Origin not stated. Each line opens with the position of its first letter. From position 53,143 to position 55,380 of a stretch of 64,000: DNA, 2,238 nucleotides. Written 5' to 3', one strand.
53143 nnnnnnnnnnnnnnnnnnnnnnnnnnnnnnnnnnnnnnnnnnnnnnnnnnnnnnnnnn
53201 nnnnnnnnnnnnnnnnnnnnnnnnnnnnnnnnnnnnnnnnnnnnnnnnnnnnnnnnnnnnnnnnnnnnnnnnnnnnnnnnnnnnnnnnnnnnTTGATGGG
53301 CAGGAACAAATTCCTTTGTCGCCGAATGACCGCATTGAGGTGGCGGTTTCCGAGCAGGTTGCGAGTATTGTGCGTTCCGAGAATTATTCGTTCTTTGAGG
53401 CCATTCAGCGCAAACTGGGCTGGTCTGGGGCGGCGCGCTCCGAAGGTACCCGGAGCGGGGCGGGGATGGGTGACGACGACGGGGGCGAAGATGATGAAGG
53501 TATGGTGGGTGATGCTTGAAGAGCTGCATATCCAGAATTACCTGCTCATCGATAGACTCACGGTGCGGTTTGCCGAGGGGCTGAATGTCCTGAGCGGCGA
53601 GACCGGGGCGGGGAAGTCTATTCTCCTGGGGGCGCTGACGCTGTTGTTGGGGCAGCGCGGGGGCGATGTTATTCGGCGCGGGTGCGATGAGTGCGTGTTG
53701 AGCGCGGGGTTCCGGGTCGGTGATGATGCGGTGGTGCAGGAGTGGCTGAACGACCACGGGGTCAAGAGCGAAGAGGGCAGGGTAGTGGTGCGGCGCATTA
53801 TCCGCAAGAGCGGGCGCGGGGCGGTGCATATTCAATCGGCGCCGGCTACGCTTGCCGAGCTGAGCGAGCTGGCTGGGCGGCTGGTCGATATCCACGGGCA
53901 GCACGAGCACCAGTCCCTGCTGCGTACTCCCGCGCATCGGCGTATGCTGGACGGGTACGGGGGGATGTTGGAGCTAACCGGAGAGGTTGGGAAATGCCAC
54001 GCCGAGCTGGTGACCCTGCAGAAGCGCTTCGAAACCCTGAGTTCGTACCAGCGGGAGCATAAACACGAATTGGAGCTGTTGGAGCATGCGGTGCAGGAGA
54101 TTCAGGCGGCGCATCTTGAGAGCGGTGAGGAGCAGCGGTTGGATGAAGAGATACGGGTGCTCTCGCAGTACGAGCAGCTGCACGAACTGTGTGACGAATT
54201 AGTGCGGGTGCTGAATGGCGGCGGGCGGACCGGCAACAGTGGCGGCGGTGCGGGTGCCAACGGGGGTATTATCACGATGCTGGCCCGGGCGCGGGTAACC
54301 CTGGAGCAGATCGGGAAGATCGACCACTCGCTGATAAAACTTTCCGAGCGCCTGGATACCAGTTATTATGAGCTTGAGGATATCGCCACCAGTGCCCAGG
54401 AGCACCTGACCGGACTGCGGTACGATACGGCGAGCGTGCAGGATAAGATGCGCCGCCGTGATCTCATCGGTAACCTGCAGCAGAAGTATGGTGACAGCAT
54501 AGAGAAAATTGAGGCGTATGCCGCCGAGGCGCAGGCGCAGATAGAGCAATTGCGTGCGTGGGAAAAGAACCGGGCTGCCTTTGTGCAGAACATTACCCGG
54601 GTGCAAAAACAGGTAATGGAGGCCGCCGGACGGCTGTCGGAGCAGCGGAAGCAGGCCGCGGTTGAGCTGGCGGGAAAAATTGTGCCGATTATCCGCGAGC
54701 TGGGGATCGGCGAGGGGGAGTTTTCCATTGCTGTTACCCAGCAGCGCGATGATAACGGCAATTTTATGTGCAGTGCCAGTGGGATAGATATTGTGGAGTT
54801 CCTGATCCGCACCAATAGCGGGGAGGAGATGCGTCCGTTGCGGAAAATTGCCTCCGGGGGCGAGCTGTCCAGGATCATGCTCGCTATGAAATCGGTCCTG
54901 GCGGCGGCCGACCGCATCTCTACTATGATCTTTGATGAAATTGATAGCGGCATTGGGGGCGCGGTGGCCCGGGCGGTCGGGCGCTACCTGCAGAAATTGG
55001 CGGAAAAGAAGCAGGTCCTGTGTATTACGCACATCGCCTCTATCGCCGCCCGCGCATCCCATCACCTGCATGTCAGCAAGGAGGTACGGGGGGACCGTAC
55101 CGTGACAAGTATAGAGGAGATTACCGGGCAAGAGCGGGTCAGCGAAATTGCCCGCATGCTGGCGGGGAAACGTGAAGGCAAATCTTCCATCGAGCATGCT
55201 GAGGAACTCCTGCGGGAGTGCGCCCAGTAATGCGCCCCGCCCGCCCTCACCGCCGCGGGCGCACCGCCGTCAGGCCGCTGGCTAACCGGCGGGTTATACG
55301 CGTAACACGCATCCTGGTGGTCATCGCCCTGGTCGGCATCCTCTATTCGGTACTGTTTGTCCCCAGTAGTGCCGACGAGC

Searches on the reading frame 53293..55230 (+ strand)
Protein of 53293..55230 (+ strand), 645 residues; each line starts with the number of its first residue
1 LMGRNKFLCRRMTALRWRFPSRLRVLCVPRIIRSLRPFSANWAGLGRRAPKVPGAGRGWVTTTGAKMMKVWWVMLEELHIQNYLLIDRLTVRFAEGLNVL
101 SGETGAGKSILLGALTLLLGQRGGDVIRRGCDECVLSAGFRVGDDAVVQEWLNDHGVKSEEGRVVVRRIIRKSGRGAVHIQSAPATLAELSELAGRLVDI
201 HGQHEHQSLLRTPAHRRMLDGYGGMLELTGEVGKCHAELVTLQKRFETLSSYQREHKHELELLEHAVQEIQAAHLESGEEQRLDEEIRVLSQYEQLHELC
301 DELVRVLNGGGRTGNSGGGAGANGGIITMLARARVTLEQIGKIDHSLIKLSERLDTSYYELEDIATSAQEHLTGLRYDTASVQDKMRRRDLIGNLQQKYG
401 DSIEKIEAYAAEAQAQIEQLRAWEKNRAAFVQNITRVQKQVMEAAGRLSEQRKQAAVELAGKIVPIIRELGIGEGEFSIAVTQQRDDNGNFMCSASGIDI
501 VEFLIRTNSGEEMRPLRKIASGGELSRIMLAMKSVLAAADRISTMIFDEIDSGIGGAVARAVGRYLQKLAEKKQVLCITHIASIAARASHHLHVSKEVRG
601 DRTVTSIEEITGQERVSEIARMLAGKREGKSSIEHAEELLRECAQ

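Call 50: search_protein_families(library=pfam, proteins=[window:53293-55230:+], max_evalue=0.00001)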
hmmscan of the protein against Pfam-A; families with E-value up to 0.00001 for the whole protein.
window:53293-55230:+ (645 aa): 2 families
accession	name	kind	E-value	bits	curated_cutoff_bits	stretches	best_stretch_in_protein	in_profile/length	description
PF02463.25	SMC_N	-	1.5e-18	67.5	40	1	75-597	2-214/220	RecF/RecN/SMC N terminal domain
PF13476.12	AAA_23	-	1.3e-08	36.2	27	1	77-174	1-83/201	AAA domain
